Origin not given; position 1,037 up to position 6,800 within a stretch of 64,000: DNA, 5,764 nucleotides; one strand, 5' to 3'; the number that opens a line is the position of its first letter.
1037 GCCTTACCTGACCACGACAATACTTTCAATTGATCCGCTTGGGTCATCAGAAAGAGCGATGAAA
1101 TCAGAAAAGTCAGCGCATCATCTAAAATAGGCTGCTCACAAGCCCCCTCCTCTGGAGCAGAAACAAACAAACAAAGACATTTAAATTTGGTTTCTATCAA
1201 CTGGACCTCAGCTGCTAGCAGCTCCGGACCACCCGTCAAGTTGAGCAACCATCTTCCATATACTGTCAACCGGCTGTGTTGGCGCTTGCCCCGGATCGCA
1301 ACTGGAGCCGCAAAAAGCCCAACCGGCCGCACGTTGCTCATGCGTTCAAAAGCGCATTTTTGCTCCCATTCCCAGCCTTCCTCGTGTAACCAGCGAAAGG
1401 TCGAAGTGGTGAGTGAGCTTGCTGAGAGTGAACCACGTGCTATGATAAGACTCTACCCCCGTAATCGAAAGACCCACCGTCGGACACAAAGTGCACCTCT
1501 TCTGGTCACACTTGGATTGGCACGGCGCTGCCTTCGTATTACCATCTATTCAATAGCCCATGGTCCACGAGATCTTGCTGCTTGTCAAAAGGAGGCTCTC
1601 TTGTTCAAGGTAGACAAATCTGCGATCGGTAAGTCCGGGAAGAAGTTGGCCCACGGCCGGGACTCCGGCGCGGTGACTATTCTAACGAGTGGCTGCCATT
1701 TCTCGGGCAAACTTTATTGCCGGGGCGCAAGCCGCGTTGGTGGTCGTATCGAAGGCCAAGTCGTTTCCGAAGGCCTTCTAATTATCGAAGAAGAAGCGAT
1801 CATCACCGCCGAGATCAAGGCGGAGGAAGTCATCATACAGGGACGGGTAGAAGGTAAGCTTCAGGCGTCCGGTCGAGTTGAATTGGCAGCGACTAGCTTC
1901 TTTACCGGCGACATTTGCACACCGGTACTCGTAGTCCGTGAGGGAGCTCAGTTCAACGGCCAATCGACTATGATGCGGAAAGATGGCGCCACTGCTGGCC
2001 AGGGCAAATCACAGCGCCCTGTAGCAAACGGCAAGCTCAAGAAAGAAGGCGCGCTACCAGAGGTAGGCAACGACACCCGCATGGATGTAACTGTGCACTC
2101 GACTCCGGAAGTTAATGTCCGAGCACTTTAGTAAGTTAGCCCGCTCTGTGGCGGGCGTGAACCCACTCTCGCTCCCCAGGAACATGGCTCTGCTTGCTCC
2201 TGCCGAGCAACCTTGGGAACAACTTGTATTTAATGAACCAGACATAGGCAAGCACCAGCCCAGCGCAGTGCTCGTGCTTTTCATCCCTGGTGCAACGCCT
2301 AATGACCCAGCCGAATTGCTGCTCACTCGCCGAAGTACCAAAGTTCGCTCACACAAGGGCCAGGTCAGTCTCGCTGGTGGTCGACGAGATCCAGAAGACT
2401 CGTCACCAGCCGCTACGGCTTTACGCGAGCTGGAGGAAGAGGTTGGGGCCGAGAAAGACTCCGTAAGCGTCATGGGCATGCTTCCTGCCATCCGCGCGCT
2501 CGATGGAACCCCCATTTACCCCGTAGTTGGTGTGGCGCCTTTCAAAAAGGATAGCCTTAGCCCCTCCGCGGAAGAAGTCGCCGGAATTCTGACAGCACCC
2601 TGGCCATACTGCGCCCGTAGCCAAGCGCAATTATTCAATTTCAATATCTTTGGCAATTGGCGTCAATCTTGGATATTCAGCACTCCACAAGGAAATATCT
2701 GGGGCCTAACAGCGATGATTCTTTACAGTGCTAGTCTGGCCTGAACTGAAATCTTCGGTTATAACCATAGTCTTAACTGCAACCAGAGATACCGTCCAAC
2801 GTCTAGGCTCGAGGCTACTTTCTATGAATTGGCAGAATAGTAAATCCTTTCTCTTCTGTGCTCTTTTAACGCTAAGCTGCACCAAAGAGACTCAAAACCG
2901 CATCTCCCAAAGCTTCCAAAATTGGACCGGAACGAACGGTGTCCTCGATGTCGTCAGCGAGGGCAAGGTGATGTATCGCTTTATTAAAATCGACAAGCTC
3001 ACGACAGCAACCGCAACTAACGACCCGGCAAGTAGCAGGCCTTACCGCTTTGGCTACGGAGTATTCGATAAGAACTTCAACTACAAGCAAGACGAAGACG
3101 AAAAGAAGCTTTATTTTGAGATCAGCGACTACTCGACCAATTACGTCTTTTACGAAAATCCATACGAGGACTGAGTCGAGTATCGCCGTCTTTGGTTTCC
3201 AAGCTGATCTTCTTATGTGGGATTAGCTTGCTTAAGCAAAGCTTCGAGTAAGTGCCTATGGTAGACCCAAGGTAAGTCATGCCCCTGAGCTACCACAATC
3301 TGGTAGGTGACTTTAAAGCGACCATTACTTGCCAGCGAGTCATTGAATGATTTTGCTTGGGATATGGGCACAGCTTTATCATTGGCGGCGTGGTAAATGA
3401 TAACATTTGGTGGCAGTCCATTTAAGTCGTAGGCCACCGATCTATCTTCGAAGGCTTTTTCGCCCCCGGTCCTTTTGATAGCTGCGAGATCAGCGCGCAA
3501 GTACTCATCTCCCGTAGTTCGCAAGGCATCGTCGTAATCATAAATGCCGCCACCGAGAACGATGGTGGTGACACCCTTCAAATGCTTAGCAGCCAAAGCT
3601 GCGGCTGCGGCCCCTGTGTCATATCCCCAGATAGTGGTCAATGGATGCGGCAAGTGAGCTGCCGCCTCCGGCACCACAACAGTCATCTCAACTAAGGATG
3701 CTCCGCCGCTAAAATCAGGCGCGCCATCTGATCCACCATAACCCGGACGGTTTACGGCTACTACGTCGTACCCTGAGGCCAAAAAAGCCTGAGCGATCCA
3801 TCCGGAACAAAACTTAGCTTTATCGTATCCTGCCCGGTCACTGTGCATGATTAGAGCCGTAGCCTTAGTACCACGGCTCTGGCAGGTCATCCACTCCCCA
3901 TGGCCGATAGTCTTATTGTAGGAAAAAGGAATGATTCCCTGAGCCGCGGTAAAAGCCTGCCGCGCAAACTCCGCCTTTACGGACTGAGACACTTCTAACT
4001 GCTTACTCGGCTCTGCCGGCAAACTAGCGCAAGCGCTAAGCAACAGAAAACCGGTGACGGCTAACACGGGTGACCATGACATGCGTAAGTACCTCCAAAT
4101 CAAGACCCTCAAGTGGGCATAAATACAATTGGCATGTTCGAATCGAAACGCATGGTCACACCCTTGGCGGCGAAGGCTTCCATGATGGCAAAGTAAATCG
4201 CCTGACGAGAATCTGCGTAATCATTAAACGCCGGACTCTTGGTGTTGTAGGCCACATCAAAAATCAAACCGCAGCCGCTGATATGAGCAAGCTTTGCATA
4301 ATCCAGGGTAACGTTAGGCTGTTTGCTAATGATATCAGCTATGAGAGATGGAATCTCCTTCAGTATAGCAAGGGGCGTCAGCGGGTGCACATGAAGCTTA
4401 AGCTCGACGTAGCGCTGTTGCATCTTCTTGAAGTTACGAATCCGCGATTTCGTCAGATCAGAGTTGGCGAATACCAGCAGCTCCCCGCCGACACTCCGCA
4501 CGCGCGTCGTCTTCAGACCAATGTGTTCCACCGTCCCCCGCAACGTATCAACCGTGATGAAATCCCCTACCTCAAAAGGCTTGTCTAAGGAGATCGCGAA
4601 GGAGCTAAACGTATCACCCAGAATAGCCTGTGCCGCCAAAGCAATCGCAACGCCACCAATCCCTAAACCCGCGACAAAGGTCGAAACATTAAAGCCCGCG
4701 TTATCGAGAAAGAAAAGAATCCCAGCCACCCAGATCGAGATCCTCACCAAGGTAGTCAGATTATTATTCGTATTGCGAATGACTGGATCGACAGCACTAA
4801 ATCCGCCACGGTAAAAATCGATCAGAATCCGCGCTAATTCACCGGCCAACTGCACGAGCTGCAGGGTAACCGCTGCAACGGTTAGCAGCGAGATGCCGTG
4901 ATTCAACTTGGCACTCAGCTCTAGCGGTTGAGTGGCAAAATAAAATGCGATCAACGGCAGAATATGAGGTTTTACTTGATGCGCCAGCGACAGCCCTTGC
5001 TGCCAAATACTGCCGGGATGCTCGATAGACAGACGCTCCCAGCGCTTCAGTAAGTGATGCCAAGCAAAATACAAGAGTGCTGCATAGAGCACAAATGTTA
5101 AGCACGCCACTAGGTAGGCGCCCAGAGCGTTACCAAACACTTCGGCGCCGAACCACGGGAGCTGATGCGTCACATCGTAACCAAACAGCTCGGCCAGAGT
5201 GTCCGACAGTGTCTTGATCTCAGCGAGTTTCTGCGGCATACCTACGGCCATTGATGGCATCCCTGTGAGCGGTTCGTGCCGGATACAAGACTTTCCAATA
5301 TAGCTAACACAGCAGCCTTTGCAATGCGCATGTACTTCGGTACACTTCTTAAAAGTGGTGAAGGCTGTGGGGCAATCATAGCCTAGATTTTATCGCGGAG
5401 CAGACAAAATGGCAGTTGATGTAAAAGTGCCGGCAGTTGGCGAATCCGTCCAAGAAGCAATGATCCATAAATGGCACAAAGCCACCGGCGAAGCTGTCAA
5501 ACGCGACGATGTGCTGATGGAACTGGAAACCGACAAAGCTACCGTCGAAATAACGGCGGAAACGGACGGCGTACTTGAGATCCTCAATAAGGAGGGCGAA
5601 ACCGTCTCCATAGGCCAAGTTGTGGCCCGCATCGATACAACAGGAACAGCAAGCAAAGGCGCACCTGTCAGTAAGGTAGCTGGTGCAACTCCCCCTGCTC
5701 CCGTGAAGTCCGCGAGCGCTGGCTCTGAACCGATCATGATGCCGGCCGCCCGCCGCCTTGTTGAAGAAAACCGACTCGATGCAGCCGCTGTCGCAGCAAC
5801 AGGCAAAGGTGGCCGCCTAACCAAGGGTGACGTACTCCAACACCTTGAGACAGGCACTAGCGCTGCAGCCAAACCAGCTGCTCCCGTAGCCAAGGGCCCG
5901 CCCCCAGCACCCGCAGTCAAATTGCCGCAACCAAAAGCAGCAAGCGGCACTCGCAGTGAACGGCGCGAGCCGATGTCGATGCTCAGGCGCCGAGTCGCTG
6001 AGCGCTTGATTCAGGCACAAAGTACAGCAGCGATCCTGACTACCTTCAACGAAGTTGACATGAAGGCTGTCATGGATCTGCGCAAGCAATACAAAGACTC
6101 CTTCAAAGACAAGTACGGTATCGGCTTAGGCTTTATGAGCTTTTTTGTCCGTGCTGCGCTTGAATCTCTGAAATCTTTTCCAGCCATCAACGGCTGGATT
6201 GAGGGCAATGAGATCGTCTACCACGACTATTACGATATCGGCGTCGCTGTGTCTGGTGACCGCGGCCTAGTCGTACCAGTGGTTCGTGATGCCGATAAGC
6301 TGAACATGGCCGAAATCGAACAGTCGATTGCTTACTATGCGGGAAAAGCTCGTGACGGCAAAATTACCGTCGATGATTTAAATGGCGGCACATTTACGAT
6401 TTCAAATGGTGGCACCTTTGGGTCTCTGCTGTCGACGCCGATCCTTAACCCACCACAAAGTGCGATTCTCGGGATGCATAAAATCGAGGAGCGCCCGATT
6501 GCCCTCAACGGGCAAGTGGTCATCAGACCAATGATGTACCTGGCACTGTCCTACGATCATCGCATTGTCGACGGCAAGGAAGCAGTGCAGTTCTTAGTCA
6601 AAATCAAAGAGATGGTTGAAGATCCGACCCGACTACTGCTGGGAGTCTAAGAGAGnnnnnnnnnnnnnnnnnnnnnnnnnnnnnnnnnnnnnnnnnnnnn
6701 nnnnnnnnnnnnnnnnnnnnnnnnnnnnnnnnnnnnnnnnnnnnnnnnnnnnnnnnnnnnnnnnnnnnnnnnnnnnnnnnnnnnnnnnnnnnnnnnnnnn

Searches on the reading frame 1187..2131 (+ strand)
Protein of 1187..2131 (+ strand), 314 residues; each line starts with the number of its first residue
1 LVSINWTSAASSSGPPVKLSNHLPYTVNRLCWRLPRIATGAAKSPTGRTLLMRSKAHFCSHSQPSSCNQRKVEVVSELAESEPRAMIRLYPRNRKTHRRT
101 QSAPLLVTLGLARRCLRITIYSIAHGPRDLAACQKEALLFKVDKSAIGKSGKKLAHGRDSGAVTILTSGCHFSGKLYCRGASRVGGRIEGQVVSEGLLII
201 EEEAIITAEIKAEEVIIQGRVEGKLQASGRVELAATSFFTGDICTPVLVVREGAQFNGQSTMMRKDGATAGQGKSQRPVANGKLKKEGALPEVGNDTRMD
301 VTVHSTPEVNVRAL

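Call 67: search_protein_families(library=pfam, proteins=[window:1187-2131:+], max_evalue=0.00001)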
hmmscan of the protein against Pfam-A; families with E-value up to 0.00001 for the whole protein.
window:1187-2131:+ (314 aa): 1 family
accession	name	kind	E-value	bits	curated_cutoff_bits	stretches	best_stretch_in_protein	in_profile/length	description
PF04519.19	Bactofilin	-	1.4e-24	86.6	27.9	1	164-260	1-97/98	Polymer-forming cytoskeletal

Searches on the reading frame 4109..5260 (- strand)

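Call 67: search_protein_families(library=pfam, proteins=[window:4109-5260:-], max_evalue=0.00001)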
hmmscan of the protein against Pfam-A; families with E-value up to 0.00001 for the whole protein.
window:4109-5260:- (383 aa): 2 families
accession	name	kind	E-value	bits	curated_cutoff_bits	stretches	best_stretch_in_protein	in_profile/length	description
PF00924.24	MS_channel_2nd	-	3.9e-17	62.5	20.2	1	213-278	2-67/68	Mechanosensitive ion channel, beta-domain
PF21088.3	MS_channel_1st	-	4.5e-08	33.4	23.1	1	170-211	1-42/42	Mechanosensitive ion channel, transmembrane helices 2/3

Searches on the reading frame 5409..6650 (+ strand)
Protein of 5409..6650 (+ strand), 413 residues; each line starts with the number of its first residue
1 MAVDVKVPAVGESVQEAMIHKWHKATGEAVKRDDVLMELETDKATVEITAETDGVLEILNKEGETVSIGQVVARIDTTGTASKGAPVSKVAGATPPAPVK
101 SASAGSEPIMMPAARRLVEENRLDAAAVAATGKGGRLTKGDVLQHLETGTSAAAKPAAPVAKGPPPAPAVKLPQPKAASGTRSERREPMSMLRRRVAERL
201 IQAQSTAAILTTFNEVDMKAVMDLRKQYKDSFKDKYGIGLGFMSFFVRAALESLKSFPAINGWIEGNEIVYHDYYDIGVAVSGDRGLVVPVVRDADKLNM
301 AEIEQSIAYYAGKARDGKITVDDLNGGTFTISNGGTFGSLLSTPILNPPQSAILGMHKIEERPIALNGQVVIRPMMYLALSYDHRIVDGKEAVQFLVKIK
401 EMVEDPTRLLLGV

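Call 67: search_protein_families(library=pfam, proteins=[window:5409-6650:+], max_evalue=0.00001)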
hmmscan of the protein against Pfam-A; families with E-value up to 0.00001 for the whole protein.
window:5409-6650:+ (413 aa): 3 families
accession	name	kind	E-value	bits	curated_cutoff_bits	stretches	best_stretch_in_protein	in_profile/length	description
PF00198.28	2-oxoacid_dh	-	5.4e-83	278.4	23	1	183-411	3-232/232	2-oxoacid dehydrogenases acyltransferase (catalytic domain)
PF00364.28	Biotin_lipoyl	-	3.1e-19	69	22.1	1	4-75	2-73/73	Biotin-requiring enzyme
PF02817.22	E3_binding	-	1.4e-11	44.8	23.7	1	109-143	2-36/36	e3 binding domain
